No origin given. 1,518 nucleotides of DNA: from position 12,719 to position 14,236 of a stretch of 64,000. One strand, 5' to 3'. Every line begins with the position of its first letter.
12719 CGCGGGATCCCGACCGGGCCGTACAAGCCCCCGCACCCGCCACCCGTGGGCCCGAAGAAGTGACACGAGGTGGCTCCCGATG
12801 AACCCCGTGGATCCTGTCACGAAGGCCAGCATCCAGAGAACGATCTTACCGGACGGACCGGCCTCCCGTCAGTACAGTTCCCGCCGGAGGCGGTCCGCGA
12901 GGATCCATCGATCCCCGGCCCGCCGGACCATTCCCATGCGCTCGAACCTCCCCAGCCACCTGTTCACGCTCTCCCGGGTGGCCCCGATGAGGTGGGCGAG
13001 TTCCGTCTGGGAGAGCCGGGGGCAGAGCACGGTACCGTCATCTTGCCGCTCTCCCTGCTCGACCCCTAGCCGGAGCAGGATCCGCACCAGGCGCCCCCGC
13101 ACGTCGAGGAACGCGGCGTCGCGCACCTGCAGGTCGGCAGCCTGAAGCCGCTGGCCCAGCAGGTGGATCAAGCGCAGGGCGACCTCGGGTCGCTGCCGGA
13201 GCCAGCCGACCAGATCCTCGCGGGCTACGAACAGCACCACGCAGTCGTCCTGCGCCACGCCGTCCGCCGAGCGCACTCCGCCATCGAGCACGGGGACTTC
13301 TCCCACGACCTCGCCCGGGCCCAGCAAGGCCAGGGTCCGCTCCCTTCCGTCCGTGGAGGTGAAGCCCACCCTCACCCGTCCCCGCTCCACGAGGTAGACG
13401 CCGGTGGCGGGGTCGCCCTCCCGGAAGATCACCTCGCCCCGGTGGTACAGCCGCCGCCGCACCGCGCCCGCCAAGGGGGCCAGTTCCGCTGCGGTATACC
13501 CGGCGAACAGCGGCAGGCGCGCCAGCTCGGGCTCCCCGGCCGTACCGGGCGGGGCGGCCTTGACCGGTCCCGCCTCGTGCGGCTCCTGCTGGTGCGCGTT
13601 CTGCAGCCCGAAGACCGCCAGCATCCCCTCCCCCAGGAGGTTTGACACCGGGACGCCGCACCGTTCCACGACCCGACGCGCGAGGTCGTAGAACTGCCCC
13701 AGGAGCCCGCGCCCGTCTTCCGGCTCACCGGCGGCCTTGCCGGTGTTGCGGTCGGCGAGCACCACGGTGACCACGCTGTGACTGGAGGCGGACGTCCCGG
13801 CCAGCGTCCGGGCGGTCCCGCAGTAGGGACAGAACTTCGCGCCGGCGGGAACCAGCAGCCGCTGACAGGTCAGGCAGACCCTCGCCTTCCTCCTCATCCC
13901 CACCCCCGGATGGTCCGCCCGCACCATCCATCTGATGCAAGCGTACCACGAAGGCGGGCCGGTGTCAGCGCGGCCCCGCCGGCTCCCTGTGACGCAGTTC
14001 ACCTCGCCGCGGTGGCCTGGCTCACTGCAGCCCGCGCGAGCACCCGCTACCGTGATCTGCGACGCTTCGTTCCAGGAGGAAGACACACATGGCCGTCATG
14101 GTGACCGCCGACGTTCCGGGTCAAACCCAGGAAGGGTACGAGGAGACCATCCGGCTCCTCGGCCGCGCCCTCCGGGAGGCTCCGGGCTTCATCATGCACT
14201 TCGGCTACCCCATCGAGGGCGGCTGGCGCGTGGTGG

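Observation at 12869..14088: CRP-family regulator built on an adenylate-cyclase-like N-terminus, with its own CRP box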

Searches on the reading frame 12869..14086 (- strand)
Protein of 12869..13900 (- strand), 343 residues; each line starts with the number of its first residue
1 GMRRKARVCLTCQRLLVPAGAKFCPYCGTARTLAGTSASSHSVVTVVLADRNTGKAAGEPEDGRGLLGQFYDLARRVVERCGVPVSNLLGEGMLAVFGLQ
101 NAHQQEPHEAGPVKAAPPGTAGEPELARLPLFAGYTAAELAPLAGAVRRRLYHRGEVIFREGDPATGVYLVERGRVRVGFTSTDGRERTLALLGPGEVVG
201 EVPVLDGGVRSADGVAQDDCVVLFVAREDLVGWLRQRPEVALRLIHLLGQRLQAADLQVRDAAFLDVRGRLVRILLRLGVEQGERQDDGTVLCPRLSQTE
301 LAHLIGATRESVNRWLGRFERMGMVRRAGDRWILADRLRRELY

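Call 3: search_protein_families(library=pfam, proteins=[window:12869-13900:-, window:12869-14086:-], max_evalue=10)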
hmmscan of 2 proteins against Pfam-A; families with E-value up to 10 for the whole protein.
window:12869-13900:- (343 aa): 18 families
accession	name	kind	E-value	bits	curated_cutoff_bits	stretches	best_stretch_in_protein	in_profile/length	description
PF00027.35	cNMP_binding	-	1.7e-24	86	27.5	1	150-235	2-87/89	Cyclic nucleotide-binding domain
PF13545.12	HTH_Crp_2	-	7.2e-14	51.9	27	1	269-337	1-64/70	Crp-like helix-turn-helix domain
PF00325.26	Crp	-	1.8e-08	34.4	21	1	295-324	2-31/32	Bacterial regulatory proteins, crp family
PF13412.12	HTH_24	-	0.00057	19.8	21.9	1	294-326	16-48/48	Winged helix-turn-helix DNA-binding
PF13240.11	Zn_Ribbon_1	-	0.0007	19.7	25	1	17-29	9-21/23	zinc-ribbon domain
PF12773.13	DZR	-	0.00074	20.1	27.3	1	6-28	24-45/45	Double zinc ribbon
PF25213.1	HVO_A0261_N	-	0.0015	18.8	35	1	296-332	25-61/86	HVO_A0261 N-terminal domain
PF08772.16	Zn_ribbon_NOB1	-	0.0055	17.2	24.9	1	4-42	6-43/72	Nin one binding (NOB1) Zn-ribbon like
PF10122.14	Zn_ribbon_Com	-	0.0062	16.4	22.9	1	2-40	1-43/52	Mu-like prophage protein Com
PF01047.28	MarR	-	0.0077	16.5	24.6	1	295-327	17-49/59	MarR family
PF12802.13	MarR_2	-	0.015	15.9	27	1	295-329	19-54/61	MarR family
PF18912.6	DZR_2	-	0.018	15.3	27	1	4-30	19-45/56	Double zinc ribbon domain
PF09339.16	HTH_IclR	-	0.036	14.3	22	1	295-327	18-50/52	IclR helix-turn-helix domain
PF13248.11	Zn_ribbon_3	-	0.052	13.5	27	1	16-29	11-24/26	zinc-ribbon domain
PF13551.12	HTH_29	-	0.054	14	28.1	1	298-323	15-40/64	Winged helix-turn helix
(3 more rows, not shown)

window:12869-14086:- (405 aa): 18 families
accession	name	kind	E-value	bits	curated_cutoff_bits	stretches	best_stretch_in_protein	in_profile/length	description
PF00027.35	cNMP_binding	-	2.3e-24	85.6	27.5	1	212-297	2-87/89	Cyclic nucleotide-binding domain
PF13545.12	HTH_Crp_2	-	1e-13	51.4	27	1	331-399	1-64/70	Crp-like helix-turn-helix domain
PF00325.26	Crp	-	2.4e-08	34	21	1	357-386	2-31/32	Bacterial regulatory proteins, crp family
PF13240.11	Zn_Ribbon_1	-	0.00054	20.1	25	1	79-91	9-21/23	zinc-ribbon domain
PF12773.13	DZR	-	0.00057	20.4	27.3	1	68-90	24-45/45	Double zinc ribbon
PF13412.12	HTH_24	-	0.00075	19.5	21.9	1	356-388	16-48/48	Winged helix-turn-helix DNA-binding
PF25213.1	HVO_A0261_N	-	0.0019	18.5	35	1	358-394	25-61/86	HVO_A0261 N-terminal domain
PF08772.16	Zn_ribbon_NOB1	-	0.0064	17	24.9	1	66-104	6-43/72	Nin one binding (NOB1) Zn-ribbon like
PF10122.14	Zn_ribbon_Com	-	0.0088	15.9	22.9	1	64-102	1-43/52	Mu-like prophage protein Com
PF01047.28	MarR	-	0.01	16.1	24.6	1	357-389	17-49/59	MarR family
PF18912.6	DZR_2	-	0.012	15.8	27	1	65-92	18-45/56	Double zinc ribbon domain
PF12802.13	MarR_2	-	0.022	15.4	27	1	357-391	19-54/61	MarR family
PF09339.16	HTH_IclR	-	0.056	13.7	22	1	357-389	18-50/52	IclR helix-turn-helix domain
PF13248.11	Zn_ribbon_3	-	0.062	13.2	27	1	78-91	11-24/26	zinc-ribbon domain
PF13551.12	HTH_29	-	0.065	13.8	28.1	1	360-385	15-40/64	Winged helix-turn helix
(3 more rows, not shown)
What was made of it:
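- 13193..13450 (-): cNMP-binding beta-barrel (aa 150-235) with the phosphate-binding cassette G199-E200 ... R209-S210-A211. Pfam PF00027, E 1.7e-24 (call 3).
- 12887..13093 (-): CRP-type winged HTH (aa 269-337). The recognition helix carries R308-E309-S-V-N-R313, the R-E-x-x-x-R pattern of E. coli CRP R180/E181/R185. Pfam PF13545 (7e-14) and PF00325 (1.8e-8) (call 3).
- On CRP/FNR family, CRP-type branch: 86 bits against a 27.5-bit cut-off, aa 150-235 (call 3). 51.9 bits (cut-off 27) and 34.4 bits (cut-off 21), aa 269-337 (call 3).
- Checked: HTH_Crp_2 is at aa 269-337 (E 7e-14) (call 3).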

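Call 4: search_protein_families(library=ncbifam, proteins=[window:12869-13900:-], max_evalue=10)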
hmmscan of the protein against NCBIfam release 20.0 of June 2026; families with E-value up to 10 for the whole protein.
window:12869-13900:- (343 aa): 18 families
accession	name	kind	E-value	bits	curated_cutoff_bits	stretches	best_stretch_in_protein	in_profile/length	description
NF008732.0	PRK11753.1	equivalog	5.6e-23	81.5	266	1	146-331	22-207/214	cAMP-activated global transcriptional regulator CRP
TIGR03697.1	NtcA_cyano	equivalog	3.7e-16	59.5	244.95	1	155-326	1-174/193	global nitrogen regulator NtcA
NF058543.1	ActPatMycb56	equivalog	5.9e-15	54.9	460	1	130-259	2-133/317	acetyltransferase Pat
NF053664.1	TransRegPtrACyano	equivalog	1.3e-12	47.4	300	1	167-336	29-191/196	Crp/Fnr family transcriptional regulator PtrA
NF050806.1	TransRegFixKCaul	equivalog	2e-11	43.5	300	1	142-331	20-200/215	transcriptional regulator FixK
NF041163.2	encap_f2b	equivalog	3.6e-11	42.9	400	1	124-245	71-194/450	family 2B encapsulin nanocompartment shell protein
NF052518.1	TransRegLdrP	equivalog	4.3e-10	39.9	300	1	152-332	4-176/195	transcriptional regulator LdrP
TIGR03896.1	cyc_nuc_ocin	subfamily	3e-09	36.7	161.05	1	139-254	153-272/317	bacteriocin-type transport-associated protein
NF045989.1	TransRegFnrLRhodb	equivalog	5.7e-09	35.6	300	1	137-338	26-228/245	transcriptional regulator FnrL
NF010499.0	PRK13918.1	equivalog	1.5e-08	34.4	274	1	152-331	17-188/205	CRP/FNR family transcriptional regulator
NF006901.0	PRK09392.1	equivalog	6.6e-08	32.1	211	1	125-324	8-202/236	transcriptional activator FtrB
NF008365.0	PRK11161.1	subfamily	1.8e-05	24.2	228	1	147-330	46-229/250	fumarate/nitrate reduction transcriptional regulator Fnr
NF050815.1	TransActFtrBCaul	equivalog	4.9e-05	22.7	300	1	126-317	11-197/251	transcriptional activator FtrB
NF007707.0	PRK10402.1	subfamily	0.043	13.4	180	1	147-234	31-118/226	transcriptional regulator YeiL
NF045510.1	4Cys_prefix_kin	domain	0.063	13.5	24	1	11-29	6-24/26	4-Cys prefix domain-containing protein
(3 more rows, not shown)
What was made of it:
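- On CRP equivalog (NCBIfam NF008732, E. coli-type global CRP): 81.5 bits against a 266-bit cut-off (call 4).
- Closest known: Actinobacterial-type CRP: Mycobacterium tuberculosis CRP. Different: It scores 81.5 bits against the 266-bit cut-off of the NCBIfam CRP equivalog model (call 4).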

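Call 6: search_solved_structures(query=window:12869-13900:-, max_evalue=1, show_alignments=2)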
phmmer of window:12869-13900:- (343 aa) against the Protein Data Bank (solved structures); distinct sequences matched with E-value up to 1: 211 (the best 60 are shown).
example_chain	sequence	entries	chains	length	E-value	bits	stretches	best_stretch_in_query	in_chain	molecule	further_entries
3i54_A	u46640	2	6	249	1.2e-34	123.4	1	125-338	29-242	Transcriptional regulator, Crp/Fnr family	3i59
3d0s_A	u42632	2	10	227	2.5e-34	122.4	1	125-338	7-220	TRANSCRIPTIONAL REGULATORY PROTEIN | PROBABLE TRANSCRIPTIONAL REGULATORY PROTEIN (PROBABLY CRP/ FNR-FAMILY)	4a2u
3mzh_A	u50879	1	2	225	3.5e-34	121.9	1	126-338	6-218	PROBABLE TRANSCRIPTIONAL REGULATORY PROTEIN (PROBABLY CRP/FNR-FAMILY)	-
3h3u_A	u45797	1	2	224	3.7e-34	121.9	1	126-338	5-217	PROBABLE TRANSCRIPTIONAL REGULATORY PROTEIN (PROBABLY CRP/FNR-FAMILY)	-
7ets_A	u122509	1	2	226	1.3e-33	120.1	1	143-333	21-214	Crp/Fnr family transcriptional regulator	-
4ev0_A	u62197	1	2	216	1.7e-31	113.1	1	129-327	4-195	Transcription regulator, Crp family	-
3r6s_A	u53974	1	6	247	3e-31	112.3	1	102-336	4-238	transcription regulator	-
4byy_A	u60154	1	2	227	3.3e-30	108.9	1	126-336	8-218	TRANSCRIPTIONAL REGULATOR, CRP/FNR FAMILY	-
4cyd_A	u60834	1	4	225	3.5e-30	108.8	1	126-336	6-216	PROBABLE TRANSCRIPTION REGULATOR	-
2pqq_A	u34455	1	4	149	3.5e-25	92.3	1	126-266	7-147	Putative transcriptional regulator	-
7pza_A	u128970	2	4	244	9.6e-23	84.3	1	129-329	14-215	Putative cAMP-binding protein-catabolite gene activator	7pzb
1o3q_A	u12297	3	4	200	2.7e-17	66.4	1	155-329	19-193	CATABOLITE GENE ACTIVATOR PROTEIN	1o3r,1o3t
1i5z_A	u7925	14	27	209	2.8e-17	66.4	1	155-329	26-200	CATABOLITE GENE ACTIVATOR PROTEIN | CATABOLITE GENE ACTIVATOR PROTEIN (CAP) | PROTEIN (CATABOLITE GENE ACTIVATOR PROTEIN (CAP))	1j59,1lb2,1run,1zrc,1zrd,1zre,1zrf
1g6n_A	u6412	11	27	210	2.8e-17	66.4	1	155-329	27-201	CATABOLITE GENE ACTIVATOR PROTEIN | PROTEIN (CATABOLITE GENE ACTIVATOR PROTEIN) | Catabolite gene activator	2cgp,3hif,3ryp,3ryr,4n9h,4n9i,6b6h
1cgp_A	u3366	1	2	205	3.2e-17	66.2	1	155-329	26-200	PROTEIN (CATABOLITE GENE ACTIVATOR PROTEIN (CAP))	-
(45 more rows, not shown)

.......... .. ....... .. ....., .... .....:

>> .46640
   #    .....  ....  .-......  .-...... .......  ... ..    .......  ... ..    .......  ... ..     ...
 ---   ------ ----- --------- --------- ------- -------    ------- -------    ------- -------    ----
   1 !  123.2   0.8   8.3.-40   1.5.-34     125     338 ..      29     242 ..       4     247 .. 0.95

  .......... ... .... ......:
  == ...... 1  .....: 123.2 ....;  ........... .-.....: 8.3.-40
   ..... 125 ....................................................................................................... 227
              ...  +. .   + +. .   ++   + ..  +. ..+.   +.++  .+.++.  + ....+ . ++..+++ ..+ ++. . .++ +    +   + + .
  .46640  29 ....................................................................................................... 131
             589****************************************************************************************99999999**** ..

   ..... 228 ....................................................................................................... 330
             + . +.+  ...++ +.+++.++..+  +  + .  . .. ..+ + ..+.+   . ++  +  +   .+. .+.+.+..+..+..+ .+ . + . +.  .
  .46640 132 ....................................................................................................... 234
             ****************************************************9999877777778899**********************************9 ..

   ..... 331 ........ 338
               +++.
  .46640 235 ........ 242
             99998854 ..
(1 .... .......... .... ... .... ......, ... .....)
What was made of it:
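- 13193..13450 (-): Alignment to M. tuberculosis CRP (call 6).
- On CRP/FNR family, CRP-type branch: G199-E200 and R209-S210 in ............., aligned to MtbCRP (call 6).
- Closest known: Actinobacterial-type CRP: Mycobacterium tuberculosis CRP. Same: aa 125-338 align end to end with these proteins (E 1e-34; call 6).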

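Call 8: find_homologous_proteins(query=window:12869-13900:-, max_evalue=1e-20)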
Query window:12869-13900:- (343 aa): 42 proteins with E <= 1e-20 among 8000 candidates.
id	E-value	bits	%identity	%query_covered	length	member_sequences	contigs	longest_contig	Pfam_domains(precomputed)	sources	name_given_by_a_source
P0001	2.2e-221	752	100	100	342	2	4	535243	PF13545.13,PF00027.36,PF00325.27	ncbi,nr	ncbi:MAG: cyclic nucleotide-binding domain-containing protein [Armatimonadota bacterium]|nr:cyclic n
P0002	1.0e-148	513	72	99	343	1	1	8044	PF13545.13,PF00027.36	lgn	-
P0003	7.5e-119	415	62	99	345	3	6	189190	PF13545.13,PF00027.36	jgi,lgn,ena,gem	-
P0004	1.5e-114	401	65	88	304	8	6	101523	PF13545.13,PF00027.36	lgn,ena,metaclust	metaclust:\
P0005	3.3e-81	291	61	69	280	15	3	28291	PF13545.13,PF00027.36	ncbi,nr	ncbi:MAG: Crp/Fnr family transcriptional regulator [Armatimonadota bacterium]|nr:Crp/Fnr family tran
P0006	3.5e-73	265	60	64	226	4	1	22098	PF13545.13,PF00027.36,PF00325.27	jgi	jgi:CRP-like cAMP-binding protein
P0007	1.5e-72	263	60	64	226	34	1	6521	PF13545.13,PF00027.36,PF00325.27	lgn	-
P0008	1.6e-68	250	59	64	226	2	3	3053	PF13545.13,PF00027.36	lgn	-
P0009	2.0e-66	243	61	62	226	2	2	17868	PF13545.13,PF00027.36,PF00325.27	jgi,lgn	jgi:CRP/FNR family transcriptional regulator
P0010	1.9e-65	240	56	62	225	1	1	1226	PF01047.29,PF13545.13,PF00027.36,PF00325.27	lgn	-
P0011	7.6e-56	208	47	65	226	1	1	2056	PF13545.13,PF00027.36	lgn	-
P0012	2.4e-52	197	52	63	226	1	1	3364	PF13545.13,PF00027.36,PF00325.27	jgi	jgi:CRP-like cAMP-binding protein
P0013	1.9e-51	194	48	64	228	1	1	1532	PF13545.13,PF00027.36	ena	-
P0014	1.4e-50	191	52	62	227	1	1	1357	PF13545.13,PF00027.36,PF00325.27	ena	-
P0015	2.6e-50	190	48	63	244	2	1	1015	PF13545.13,PF00027.36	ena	-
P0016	1.2e-48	184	47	63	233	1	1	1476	PF13545.13,PF00027.36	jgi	jgi:CRP/FNR family transcriptional regulator/CRP/FNR family cyclic AMP-dependent transcriptional reg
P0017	3.2e-48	183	45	67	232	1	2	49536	PF13545.13,PF00027.36,PF00325.27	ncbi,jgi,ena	jgi:CRP-like cAMP-binding protein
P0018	1.3e-47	181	43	64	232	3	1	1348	PF13545.13,PF00027.36,PF00325.27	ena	-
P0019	6.8e-47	179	46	65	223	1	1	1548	PF13545.13,PF00027.36,PF25213.2,PF00325.27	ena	-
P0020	1.4e-46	178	48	58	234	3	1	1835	PF13545.13,PF00027.36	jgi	jgi:CRP/FNR family transcriptional regulator/CRP/FNR family cyclic AMP-dependent transcriptional reg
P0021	5.2e-46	176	44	65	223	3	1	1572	PF13545.13,PF00027.36,PF25213.2,PF00325.27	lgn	-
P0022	6.2e-46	175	43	71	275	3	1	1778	PF13545.13,PF00027.36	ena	-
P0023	2.2e-44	170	48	61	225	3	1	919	PF13545.13,PF00027.36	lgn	-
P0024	3.3e-44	170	44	64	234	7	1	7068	PF13545.13,PF00027.36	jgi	jgi:CRP-like cAMP-binding protein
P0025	3.7e-43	166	45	64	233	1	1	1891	PF13545.13,PF00027.36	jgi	jgi:CRP-like cAMP-binding protein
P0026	1.6e-42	164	42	64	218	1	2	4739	PF13545.13,PF00027.36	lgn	-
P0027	1.9e-41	161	46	59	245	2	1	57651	PF01047.29,PF13545.13,PF00027.36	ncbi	-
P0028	2.4e-39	154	42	64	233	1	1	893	PF13545.13,PF00027.36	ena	-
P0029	7.2e-39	152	43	62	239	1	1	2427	PF13545.13,PF00027.36,PF00325.27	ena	-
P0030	5.8e-37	146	41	62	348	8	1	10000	PF13545.13,PF00027.36,PF25213.2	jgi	-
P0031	1.2e-36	145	40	62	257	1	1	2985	PF13545.13,PF00027.36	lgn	-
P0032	5.3e-36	143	40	62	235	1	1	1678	PF13545.13,PF00027.36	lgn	-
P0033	6.1e-35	139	43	61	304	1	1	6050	PF13545.13,PF00027.36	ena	-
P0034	6.3e-34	136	41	60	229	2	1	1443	PF13545.13,PF00027.36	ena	-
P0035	5.3e-29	120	38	66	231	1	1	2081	PF13545.13,PF00027.36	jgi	jgi:CRP/FNR family cyclic AMP-dependent transcriptional regulator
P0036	6.4e-29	120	38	59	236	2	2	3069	PF13545.13,PF00027.36,PF00325.27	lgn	-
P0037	1.2e-28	119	38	66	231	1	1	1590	PF13545.13,PF00027.36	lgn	-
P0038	3.2e-24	104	34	64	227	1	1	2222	PF13545.13,PF00027.36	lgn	-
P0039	5.3e-23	100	39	57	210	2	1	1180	PF12802.14,PF13545.13,PF00027.36,PF25213.2,PF00325.27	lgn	-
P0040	7.4e-22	96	33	60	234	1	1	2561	PF13545.13,PF00027.36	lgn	-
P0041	1.1e-21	96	35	58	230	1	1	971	PF13545.13,PF00027.36,PF00325.27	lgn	-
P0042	2.1e-21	95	34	61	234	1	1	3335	PF13545.13,PF00027.36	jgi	jgi:CRP/FNR family transcriptional regulator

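Call 12: find_encoding_contigs(protein=P0002, flank=5000, max_places=3)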
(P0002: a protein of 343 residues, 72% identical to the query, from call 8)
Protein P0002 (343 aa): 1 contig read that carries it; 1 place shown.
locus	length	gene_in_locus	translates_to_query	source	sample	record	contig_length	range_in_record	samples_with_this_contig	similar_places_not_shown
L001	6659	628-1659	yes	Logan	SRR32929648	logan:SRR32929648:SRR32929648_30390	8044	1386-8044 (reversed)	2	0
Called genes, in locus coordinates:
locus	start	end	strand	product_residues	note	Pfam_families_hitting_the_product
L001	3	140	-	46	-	?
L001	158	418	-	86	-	-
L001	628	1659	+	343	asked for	PF00027:cNMP_binding, PF13545:HTH_Crp_2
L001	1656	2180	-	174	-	PF19502:DUF6036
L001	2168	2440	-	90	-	-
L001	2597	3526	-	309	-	PF00753:Lactamase_B, PF12706:Lactamase_B_2 (weak)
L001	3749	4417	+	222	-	PF03483:B3_4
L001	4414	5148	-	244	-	PF04191:PEMT, PF04140:ICMT (weak)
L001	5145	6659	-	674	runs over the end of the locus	PF00122:E1-E2_ATPase, PF00702:Hydrolase, PF08282:Hydrolase_3 (faint)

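Call 13: find_encoding_contigs(protein=P0003, flank=5000, max_places=3)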
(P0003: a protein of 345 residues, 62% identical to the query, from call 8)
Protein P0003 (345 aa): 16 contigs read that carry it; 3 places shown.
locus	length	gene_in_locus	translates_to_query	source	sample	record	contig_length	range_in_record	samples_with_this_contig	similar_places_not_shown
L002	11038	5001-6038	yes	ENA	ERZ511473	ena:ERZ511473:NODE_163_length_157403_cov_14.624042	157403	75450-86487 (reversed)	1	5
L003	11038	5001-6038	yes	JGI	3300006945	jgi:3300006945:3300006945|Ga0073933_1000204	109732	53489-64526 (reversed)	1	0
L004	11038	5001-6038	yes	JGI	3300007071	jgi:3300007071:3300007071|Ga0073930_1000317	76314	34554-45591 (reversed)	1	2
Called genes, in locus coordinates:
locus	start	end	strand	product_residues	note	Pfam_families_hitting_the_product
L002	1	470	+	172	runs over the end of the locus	PF01894:YjbQ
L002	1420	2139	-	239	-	PF09948:PpoB2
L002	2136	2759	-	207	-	PF07040:DUF1326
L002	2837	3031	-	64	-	-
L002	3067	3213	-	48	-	PF07366:SnoaL (weak), PF07858:LEH (weak)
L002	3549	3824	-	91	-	-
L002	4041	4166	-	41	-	-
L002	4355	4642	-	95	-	-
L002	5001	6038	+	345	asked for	PF00027:cNMP_binding, PF13545:HTH_Crp_2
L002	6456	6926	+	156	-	PF00293:NUDIX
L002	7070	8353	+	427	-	PF01595:CNNM, PF00571:CBS, PF03471:CorC_HlyC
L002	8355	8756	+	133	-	PF08211:dCMP_cyt_deam_2, PF00383:dCMP_cyt_deam_1, PF26947:CDL (weak)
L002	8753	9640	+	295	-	PF00350:Dynamin_N (faint), PF01926:MMR_HSR1, PF02421:FeoB_N, PF03193:RsgA_GTPase (faint), PF04548:AIG1 (weak), PF00009:GTP_EFTU, PF07650:KH_2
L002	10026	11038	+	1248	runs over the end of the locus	PF14890:Intein_splicing, PF14528:LAGLIDADG_3, PF13560:HTH_31, PF17757:UvrB_inter, PF27431:UvrB_3rd, PF00271:Helicase_C, PF12344:UvrB, PF02151:UVR, +1 more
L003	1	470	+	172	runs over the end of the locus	PF01894:YjbQ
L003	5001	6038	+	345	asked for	PF00027:cNMP_binding, PF13545:HTH_Crp_2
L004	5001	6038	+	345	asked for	PF00027:cNMP_binding, PF13545:HTH_Crp_2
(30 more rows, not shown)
